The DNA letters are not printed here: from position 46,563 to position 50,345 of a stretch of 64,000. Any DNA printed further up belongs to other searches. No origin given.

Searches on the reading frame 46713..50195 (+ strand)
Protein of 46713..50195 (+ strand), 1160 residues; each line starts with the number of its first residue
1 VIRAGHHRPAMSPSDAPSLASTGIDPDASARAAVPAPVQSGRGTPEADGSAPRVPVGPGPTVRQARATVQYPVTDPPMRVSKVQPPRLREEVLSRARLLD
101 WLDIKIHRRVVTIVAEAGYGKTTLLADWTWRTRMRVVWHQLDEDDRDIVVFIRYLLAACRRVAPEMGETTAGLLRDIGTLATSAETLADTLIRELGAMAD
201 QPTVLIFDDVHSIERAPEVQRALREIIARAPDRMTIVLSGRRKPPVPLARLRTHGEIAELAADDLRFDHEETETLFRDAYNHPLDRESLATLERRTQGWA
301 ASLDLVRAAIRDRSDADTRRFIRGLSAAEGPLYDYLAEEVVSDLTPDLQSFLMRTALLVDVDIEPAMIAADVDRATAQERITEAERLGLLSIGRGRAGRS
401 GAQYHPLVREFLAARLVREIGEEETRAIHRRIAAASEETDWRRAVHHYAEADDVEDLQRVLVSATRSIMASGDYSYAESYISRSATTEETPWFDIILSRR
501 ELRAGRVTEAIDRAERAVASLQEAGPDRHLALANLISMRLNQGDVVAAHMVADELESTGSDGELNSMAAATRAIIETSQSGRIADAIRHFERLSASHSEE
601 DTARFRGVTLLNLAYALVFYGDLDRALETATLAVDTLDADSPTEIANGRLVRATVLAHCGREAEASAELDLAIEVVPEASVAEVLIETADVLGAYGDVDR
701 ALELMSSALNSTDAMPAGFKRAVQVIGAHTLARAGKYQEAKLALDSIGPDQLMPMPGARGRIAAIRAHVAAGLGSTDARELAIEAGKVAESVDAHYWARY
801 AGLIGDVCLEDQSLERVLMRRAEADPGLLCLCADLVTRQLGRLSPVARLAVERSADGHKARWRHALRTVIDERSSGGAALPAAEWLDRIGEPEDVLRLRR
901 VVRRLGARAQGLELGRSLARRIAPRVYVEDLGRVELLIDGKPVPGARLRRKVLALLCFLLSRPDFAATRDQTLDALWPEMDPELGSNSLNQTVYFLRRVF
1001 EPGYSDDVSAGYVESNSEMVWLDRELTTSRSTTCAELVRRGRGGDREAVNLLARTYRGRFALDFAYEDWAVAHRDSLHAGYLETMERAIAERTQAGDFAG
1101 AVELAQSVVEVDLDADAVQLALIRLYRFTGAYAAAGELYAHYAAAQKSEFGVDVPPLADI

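Call 107: search_protein_families(library=pfam, proteins=[window:46713-50195:+], max_evalue=0.00001)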
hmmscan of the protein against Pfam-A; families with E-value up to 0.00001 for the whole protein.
window:46713-50195:+ (1160 aa): 1 family
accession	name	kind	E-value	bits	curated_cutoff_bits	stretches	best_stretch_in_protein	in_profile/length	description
PF13401.12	AAA_22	-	4.6e-06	27.4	27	0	107-241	4-123/130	AAA domain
